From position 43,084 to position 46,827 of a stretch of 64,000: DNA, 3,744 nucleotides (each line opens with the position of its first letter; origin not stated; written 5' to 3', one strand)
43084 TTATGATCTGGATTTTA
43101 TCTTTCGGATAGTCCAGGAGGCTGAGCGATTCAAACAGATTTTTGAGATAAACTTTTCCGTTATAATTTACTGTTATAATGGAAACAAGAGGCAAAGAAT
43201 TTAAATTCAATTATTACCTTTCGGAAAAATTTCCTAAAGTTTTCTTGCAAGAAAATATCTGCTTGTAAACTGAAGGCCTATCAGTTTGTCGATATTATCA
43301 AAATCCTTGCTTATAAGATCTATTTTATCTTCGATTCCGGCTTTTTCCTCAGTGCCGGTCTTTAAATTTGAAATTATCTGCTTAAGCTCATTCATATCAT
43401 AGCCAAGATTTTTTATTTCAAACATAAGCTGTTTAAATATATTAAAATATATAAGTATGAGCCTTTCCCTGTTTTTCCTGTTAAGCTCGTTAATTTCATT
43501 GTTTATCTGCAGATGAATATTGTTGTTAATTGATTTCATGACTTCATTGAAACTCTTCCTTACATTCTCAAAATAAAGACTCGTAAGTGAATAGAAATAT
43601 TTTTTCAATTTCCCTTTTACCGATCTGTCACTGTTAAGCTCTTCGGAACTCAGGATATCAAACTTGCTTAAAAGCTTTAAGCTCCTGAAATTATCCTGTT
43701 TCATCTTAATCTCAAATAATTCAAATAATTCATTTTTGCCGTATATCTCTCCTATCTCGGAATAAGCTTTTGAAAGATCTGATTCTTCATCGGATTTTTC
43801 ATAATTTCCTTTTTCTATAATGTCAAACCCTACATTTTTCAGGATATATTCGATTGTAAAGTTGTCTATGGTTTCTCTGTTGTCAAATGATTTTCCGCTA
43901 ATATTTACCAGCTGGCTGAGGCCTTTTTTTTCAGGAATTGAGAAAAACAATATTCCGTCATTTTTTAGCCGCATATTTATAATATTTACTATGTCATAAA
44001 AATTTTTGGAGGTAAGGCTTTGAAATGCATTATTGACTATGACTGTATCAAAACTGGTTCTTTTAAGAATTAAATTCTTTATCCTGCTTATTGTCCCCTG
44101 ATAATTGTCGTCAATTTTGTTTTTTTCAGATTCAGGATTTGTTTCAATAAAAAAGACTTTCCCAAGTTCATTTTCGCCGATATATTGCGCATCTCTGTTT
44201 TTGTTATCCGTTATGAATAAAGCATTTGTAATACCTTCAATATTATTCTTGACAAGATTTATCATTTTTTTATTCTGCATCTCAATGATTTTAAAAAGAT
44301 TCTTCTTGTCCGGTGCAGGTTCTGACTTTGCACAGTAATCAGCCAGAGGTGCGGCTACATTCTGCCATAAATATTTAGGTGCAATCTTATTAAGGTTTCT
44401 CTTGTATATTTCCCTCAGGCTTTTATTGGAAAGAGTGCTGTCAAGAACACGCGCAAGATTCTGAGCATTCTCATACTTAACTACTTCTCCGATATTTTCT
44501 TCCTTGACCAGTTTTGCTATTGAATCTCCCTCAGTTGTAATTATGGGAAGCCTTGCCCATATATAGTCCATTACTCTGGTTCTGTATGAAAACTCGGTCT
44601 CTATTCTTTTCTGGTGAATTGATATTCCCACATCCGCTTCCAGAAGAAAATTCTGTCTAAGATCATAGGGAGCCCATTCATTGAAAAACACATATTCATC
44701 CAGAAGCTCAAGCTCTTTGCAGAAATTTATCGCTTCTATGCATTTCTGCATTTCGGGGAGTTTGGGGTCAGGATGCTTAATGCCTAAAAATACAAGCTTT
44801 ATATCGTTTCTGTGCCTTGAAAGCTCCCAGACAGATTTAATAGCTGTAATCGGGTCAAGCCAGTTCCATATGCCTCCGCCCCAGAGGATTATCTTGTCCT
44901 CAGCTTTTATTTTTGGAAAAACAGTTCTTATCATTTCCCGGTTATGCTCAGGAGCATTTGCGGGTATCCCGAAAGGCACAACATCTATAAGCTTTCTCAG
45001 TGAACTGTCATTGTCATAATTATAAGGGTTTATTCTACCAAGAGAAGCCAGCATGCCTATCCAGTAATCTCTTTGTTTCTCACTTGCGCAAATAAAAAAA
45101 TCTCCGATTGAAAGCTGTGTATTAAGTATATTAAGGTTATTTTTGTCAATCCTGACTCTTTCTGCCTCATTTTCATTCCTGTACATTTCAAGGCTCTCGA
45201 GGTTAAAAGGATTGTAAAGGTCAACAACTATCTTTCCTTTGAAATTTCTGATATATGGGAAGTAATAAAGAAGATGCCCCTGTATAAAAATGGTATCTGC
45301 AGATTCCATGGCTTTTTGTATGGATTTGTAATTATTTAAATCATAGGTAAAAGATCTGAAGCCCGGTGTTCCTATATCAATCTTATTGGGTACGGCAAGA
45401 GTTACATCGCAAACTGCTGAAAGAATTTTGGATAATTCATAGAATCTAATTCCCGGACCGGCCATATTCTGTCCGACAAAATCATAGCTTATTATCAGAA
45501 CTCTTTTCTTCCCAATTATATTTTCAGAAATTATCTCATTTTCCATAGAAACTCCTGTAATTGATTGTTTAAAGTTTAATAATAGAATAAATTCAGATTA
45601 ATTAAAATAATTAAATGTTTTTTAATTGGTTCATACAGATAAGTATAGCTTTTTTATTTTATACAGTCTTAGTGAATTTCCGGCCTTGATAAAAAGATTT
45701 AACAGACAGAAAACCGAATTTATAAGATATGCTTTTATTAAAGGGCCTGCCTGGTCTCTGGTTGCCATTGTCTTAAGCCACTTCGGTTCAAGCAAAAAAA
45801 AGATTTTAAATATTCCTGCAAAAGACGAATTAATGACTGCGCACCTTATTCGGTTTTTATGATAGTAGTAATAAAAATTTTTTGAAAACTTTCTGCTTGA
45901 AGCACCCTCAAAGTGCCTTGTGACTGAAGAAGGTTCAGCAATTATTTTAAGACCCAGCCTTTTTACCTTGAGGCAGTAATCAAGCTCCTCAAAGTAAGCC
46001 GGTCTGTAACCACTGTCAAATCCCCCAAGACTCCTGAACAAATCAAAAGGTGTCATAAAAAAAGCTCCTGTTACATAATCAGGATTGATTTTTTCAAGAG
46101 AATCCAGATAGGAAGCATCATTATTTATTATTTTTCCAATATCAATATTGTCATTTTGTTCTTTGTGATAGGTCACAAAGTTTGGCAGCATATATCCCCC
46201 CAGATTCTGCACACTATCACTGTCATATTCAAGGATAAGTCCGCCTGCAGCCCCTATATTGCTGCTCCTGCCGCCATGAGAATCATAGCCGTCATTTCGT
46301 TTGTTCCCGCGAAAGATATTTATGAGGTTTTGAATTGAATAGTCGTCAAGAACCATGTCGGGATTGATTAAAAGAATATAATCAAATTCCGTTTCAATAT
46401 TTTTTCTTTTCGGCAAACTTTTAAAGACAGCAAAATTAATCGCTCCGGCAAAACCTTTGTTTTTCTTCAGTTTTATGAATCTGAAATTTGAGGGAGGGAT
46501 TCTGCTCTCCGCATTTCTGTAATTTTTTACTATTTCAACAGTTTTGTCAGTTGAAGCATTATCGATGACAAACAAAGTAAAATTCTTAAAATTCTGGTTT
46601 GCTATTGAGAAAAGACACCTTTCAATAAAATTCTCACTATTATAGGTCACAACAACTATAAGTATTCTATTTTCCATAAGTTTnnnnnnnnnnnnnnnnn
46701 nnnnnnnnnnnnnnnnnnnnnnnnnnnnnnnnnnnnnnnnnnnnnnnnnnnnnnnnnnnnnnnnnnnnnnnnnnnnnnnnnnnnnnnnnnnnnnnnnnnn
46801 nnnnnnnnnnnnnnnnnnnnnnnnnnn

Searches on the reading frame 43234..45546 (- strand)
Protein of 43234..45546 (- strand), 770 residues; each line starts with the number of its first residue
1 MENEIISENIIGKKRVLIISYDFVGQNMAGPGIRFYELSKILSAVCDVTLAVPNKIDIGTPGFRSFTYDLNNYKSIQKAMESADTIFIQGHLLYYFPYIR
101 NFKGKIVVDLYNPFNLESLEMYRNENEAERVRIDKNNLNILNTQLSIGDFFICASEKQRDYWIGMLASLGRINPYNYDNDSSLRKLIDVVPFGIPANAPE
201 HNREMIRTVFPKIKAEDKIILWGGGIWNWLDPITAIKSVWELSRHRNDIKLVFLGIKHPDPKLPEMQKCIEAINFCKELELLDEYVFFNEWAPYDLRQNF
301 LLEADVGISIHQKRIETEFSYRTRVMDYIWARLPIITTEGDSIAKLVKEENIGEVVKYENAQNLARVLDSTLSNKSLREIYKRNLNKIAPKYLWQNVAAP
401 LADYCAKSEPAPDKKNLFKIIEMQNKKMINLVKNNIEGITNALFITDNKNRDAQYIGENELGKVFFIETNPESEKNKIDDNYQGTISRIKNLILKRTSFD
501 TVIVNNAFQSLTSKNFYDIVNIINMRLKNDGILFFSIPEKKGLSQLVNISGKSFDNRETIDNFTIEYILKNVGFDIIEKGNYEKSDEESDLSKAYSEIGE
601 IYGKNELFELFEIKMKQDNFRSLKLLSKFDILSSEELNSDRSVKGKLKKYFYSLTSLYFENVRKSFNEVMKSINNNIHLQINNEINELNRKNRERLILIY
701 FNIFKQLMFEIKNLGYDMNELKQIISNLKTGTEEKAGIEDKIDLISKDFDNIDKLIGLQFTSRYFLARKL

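Call 20: search_protein_families(library=pfam, proteins=[window:43234-45546:-], max_evalue=0.001)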
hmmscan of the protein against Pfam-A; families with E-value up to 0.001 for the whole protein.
window:43234-45546:- (770 aa): 1 family
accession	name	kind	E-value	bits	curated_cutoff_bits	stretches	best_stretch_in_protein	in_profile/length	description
PF00534.26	Glycos_transf_1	-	1e-05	25.6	26.4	1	228-384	26-168/172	Glycosyl transferases group 1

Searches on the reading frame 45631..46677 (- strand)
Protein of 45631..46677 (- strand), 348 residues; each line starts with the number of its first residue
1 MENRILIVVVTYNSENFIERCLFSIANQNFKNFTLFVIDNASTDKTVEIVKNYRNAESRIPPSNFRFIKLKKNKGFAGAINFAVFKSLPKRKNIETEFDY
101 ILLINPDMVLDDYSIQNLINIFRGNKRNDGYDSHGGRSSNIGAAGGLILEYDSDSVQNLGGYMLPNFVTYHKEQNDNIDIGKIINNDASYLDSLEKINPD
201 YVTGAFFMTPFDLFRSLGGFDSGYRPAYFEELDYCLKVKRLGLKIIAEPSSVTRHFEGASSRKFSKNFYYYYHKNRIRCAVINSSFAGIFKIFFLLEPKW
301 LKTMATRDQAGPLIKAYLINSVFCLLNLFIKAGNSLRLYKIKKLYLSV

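Call 20: search_protein_families(library=pfam, proteins=[window:45631-46677:-], max_evalue=0.001)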
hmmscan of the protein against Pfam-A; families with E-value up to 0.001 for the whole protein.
window:45631-46677:- (348 aa): 2 families
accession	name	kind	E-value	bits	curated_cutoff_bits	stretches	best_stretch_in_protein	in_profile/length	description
PF00535.33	Glycos_transf_2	-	6.5e-22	78.7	23.3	1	7-126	2-107/168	Glycosyl transferase family 2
PF13641.12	Glyco_tranf_2_3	-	1e-12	49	27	1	5-124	3-113/230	Glycosyltransferase like family 2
